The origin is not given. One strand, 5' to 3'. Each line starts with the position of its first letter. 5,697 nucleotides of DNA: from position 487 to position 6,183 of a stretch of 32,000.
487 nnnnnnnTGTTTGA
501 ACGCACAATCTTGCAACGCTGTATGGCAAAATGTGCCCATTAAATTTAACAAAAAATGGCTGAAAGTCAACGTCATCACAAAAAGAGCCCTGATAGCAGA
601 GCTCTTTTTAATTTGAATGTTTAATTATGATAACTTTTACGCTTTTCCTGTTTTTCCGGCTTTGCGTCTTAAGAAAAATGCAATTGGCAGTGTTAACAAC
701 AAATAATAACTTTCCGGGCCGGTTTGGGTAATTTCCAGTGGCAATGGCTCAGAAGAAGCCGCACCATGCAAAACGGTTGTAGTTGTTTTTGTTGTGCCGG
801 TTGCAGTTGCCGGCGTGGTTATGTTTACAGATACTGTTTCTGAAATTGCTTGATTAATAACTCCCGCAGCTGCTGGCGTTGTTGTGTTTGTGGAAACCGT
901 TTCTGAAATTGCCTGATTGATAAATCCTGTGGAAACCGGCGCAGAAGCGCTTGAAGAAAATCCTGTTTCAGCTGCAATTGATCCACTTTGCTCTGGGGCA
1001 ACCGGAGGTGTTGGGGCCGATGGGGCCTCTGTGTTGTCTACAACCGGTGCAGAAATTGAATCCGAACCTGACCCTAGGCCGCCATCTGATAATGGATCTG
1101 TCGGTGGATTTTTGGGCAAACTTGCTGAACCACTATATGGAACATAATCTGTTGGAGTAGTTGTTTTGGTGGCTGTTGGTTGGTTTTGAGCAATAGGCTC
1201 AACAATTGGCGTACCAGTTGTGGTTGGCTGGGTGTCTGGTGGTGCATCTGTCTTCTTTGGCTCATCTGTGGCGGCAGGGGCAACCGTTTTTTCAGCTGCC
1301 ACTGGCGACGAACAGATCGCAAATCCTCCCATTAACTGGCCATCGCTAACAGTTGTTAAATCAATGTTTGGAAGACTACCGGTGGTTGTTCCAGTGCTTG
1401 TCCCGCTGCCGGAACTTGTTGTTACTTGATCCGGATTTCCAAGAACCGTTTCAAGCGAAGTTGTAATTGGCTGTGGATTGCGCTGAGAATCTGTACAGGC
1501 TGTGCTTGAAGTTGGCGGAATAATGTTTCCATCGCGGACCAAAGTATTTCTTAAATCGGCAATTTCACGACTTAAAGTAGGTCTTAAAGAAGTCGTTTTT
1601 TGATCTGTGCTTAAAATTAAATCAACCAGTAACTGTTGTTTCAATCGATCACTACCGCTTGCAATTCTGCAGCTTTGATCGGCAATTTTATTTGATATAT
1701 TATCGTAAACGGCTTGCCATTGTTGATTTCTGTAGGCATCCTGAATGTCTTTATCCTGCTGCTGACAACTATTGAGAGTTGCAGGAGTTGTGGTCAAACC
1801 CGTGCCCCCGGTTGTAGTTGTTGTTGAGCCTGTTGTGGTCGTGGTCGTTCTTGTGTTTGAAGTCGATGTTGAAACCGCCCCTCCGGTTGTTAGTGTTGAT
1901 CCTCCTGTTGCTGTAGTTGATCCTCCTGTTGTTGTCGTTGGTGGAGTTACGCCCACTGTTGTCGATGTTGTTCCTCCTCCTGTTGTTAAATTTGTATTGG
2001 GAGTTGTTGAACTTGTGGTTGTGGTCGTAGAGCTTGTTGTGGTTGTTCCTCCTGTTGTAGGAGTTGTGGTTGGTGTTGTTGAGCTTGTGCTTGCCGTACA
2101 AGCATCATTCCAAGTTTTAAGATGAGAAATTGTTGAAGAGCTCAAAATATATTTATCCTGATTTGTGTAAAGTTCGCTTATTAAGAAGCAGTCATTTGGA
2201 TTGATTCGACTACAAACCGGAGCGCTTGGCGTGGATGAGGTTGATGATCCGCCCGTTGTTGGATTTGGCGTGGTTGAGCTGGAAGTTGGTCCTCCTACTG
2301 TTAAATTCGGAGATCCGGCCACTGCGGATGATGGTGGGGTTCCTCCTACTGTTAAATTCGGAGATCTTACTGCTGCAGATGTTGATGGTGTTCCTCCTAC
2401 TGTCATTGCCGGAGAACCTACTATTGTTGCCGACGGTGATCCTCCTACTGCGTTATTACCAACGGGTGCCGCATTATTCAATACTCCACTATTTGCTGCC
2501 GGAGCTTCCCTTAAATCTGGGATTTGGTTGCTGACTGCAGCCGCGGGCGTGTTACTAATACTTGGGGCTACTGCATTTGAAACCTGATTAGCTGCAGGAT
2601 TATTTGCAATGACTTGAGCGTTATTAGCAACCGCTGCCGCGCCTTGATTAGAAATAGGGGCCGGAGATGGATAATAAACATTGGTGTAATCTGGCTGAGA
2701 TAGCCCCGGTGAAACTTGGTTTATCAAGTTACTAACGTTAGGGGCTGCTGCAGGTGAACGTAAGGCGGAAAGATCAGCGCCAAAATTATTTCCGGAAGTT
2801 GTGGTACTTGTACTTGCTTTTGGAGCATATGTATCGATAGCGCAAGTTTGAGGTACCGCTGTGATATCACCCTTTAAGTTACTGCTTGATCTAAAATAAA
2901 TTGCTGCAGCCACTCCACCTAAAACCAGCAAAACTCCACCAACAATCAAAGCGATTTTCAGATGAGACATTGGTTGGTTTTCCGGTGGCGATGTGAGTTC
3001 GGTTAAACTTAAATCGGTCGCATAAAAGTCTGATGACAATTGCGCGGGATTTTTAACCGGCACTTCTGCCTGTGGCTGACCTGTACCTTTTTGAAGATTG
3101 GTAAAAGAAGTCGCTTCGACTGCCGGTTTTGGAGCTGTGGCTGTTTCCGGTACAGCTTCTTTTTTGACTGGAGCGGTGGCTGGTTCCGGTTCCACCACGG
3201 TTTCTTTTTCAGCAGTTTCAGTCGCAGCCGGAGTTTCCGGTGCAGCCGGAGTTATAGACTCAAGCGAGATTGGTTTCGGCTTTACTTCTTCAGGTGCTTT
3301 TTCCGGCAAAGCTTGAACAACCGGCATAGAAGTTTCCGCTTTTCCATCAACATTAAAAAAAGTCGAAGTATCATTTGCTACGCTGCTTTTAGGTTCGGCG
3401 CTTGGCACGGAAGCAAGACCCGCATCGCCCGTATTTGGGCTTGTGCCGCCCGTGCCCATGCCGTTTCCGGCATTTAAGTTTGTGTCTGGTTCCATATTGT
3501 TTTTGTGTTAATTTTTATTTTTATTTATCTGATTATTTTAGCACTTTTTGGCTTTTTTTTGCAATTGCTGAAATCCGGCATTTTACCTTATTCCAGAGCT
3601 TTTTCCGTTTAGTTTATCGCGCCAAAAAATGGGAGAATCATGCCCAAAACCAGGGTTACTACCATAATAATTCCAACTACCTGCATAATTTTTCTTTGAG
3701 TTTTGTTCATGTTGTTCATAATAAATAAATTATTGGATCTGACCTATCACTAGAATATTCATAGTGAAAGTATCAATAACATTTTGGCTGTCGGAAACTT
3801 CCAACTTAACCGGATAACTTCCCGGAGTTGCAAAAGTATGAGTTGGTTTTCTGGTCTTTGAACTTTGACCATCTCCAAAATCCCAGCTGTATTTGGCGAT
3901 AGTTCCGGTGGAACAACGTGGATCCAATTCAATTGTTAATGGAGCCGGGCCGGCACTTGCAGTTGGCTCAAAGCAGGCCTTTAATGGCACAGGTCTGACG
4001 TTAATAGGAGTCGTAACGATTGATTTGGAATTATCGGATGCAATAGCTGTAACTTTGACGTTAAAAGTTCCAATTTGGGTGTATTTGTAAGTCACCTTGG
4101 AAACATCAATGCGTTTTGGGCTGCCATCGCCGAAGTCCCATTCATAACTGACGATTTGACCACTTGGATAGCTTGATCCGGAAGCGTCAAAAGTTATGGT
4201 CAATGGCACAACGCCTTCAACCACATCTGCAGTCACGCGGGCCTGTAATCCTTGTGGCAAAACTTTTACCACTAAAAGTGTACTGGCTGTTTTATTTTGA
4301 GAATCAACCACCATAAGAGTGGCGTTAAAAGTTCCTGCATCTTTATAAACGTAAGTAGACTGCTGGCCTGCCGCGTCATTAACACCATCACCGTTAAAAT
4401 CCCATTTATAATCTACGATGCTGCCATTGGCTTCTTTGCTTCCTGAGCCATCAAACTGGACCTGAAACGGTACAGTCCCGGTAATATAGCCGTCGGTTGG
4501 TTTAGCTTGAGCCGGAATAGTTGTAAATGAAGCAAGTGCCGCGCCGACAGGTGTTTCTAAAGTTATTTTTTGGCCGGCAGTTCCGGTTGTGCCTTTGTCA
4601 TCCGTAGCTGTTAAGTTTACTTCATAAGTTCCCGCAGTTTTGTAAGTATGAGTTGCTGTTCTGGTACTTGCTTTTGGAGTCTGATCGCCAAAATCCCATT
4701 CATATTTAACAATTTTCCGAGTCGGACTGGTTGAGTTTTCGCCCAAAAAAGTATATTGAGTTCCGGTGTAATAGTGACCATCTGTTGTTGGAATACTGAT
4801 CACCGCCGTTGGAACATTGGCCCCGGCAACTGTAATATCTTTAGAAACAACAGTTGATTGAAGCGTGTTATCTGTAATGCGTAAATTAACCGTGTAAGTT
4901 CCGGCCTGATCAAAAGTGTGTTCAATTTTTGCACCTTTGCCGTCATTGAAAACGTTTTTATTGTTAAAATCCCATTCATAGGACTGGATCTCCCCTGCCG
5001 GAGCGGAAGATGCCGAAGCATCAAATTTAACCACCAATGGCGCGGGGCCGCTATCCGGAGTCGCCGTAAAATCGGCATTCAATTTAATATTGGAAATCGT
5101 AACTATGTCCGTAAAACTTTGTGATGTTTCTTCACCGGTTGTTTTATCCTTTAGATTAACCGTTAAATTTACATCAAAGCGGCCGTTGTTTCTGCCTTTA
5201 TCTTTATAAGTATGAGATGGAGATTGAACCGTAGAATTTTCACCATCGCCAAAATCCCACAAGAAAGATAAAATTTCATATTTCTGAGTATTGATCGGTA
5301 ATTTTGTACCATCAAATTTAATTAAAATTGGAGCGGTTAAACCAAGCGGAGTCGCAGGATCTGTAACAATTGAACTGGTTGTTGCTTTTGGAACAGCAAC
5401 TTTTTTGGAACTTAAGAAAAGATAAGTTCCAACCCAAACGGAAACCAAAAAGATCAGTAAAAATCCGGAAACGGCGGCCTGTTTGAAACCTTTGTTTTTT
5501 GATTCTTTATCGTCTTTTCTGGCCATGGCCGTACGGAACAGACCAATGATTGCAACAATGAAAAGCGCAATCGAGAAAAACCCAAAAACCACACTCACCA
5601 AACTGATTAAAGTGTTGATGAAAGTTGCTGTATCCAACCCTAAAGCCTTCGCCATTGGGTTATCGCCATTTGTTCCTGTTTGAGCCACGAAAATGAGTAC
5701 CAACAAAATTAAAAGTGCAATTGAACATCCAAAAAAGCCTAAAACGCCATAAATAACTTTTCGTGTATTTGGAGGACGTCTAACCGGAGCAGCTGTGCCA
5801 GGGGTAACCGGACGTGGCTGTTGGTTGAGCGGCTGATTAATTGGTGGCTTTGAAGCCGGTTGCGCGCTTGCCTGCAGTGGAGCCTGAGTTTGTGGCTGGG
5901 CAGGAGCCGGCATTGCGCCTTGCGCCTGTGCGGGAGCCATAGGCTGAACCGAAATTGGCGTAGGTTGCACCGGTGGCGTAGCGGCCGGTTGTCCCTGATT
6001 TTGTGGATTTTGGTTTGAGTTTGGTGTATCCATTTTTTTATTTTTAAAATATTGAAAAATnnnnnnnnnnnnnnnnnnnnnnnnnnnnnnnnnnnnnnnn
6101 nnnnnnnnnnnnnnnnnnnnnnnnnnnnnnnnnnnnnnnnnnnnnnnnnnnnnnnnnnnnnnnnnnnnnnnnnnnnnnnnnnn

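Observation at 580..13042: A 12.4-kb single-strand surface-structure operon with no assembly ATPase or secretion machinery in cis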

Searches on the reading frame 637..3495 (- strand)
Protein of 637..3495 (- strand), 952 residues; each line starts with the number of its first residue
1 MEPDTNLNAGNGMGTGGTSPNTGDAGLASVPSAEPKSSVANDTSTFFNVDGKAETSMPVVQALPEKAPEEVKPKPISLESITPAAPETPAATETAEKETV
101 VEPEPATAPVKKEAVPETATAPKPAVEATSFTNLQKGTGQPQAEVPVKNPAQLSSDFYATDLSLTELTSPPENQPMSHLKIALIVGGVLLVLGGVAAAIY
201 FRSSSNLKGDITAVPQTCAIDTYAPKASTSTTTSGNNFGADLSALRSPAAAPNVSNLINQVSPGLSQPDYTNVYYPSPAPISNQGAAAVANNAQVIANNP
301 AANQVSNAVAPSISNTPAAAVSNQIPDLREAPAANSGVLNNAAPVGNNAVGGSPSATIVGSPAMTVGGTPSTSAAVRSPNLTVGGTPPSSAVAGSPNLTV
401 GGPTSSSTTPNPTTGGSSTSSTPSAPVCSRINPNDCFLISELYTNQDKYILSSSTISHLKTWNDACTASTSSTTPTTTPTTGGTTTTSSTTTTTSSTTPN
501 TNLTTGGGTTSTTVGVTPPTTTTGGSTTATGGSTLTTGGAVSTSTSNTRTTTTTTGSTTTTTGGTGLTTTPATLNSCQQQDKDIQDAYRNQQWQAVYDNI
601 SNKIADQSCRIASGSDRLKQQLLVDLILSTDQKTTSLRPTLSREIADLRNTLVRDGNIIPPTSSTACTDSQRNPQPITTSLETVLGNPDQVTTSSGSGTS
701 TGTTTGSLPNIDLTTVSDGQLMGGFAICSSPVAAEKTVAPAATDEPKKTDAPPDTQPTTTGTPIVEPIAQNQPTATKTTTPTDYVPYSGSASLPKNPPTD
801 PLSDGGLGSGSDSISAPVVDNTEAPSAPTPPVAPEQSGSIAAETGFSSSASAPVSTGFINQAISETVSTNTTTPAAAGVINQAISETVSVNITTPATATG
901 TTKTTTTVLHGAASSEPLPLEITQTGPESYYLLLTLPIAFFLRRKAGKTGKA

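Call 5: search_protein_families(library=pfam, proteins=[window:637-3495:-], max_evalue=0.01)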
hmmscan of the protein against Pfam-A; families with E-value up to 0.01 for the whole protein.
window:637-3495:- (952 aa): 0 families

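Call 6: search_protein_families(library=ncbifam, proteins=[window:637-3495:-], max_evalue=0.01)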
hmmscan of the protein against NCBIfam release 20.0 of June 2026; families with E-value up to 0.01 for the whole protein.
window:637-3495:- (952 aa): 0 families

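Call 10: search_protein_families(library=ncbifam, proteins=[window:637-3495:-], max_evalue=10)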
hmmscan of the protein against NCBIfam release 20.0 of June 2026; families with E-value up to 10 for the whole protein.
window:637-3495:- (952 aa): 0 families

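Call 27: find_encoding_contigs(protein=window:637-3495:-, flank=10000, max_places=3)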
Protein window:637-3495:- (952 aa): 3 contigs read that carry it; 1 place shown.
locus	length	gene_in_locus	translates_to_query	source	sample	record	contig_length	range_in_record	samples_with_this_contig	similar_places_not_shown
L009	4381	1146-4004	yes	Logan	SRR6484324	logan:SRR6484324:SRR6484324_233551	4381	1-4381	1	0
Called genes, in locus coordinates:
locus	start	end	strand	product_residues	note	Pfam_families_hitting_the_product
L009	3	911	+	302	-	?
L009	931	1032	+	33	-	-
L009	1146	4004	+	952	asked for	-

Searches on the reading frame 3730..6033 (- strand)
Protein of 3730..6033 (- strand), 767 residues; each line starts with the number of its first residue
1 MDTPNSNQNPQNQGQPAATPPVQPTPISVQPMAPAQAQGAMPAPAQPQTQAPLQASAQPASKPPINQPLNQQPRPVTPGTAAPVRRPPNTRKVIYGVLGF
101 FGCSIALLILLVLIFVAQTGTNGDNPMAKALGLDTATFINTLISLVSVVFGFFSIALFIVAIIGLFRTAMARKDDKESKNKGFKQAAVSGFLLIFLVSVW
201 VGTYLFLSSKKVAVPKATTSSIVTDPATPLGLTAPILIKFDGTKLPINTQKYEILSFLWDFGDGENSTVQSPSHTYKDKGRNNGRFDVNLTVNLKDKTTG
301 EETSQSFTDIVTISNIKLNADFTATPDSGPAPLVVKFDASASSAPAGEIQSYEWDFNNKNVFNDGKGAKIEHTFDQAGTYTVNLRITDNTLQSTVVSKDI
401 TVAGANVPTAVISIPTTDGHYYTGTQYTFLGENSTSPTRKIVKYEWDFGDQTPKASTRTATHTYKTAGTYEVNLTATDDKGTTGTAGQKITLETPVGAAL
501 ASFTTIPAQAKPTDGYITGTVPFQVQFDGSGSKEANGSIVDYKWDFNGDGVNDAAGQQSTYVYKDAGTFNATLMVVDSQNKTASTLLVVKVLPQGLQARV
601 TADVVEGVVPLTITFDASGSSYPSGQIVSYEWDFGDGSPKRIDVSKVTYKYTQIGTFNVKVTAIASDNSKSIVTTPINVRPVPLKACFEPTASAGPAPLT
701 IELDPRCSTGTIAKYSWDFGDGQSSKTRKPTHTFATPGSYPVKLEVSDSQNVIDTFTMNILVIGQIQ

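Call 5: search_protein_families(library=pfam, proteins=[window:3730-6033:-], max_evalue=0.01)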
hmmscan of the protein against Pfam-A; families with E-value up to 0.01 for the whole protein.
window:3730-6033:- (767 aa): 8 families
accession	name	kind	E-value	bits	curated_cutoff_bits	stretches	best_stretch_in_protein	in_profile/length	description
PF18911.6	PKD_4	-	2.6e-85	281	27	6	420-488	13-81/85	PKD domain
PF00801.26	PKD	-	2.6e-63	210.4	23.5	6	691-750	11-69/80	PKD domain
PF22352.2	K319L-like_PKD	-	4.6e-21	75.1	27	3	524-591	13-84/84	K319L-like, PKD domain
PF16820.11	PKD_3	-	1.3e-05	25.4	26.3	0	701-747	21-67/68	PKD-like domain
PF08329.16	ChitinaseA_N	-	0.00068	19.8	21.2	0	456-500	71-115/133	Chitinase A, N-terminal domain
PF16967.11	TcfC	-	0.0077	16.2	29.4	0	737-760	43-66/68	E-set like domain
PF13828.11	DUF4190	-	0.0081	16.3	35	1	143-189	4-48/62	Domain of unknown function (DUF4190)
PF21027.3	Sde0182_C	-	0.0087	17.1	27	0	612-633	1-23/83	Cellulose-binding protein Sde0182, C-terminal domain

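Call 6: search_protein_families(library=ncbifam, proteins=[window:3730-6033:-], max_evalue=0.01)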
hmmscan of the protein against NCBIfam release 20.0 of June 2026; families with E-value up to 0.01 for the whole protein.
window:3730-6033:- (767 aa): 4 families
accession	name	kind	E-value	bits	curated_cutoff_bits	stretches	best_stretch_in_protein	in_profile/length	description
TIGR00864.1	PCC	subfamily_domain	1.9e-25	87.6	1861.4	4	542-679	1340-1474/2700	polycystin cation channel protein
NF058578.1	CPR_pilus_PamR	equivalog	8.9e-10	37.9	300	1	453-483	192-229/297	pilus system RbmA-like protein PamR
NF045937.1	MSC_0624_12TM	equivalog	0.00088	17.9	70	1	105-214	164-274/445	MSC_0624 family F1-like ATPase-associated membrane protein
TIGR03769.1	P_ac_wall_RPT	domain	0.009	16.6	30.9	0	373-398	8-33/41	TIGR03769 domain-containing protein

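Call 10: search_protein_families(library=ncbifam, proteins=[window:3730-6033:-], max_evalue=10)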
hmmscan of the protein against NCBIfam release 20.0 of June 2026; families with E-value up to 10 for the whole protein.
window:3730-6033:- (767 aa): 9 families
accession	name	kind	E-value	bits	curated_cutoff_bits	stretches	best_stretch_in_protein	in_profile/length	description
TIGR00864.1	PCC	subfamily_domain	1.9e-25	87.6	1861.4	5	542-679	1340-1474/2700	polycystin cation channel protein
NF058578.1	CPR_pilus_PamR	equivalog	8.9e-10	37.9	300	3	453-483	192-229/297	pilus system RbmA-like protein PamR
NF045937.1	MSC_0624_12TM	equivalog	0.00088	17.9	70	1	105-214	164-274/445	MSC_0624 family F1-like ATPase-associated membrane protein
TIGR03769.1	P_ac_wall_RPT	domain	0.009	16.6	30.9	1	373-398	8-33/41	TIGR03769 domain-containing protein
NF007866.0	PRK10577.1-2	equivalog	0.035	12.4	554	1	124-206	556-637/666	Fe(3+)-hydroxamate ABC transporter permease FhuB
TIGR03943.1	TIGR03943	equivalog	0.041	13.2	88.8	1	137-213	7-83/221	TIGR03943 family putative permease subunit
NF045849.1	ICE_MMCAP2_0565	equivalog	0.052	13.2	40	1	140-201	7-71/80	Mbov_0395 family pilin-like conjugal transfer protein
NF041554.1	SA1362_fam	subfamily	0.055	13.6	42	1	149-187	28-65/70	SA1362 family protein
NF045951.1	MAG0110_fam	subfamily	1.5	8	98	1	144-206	13-75/237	MAG0110 family membrane protein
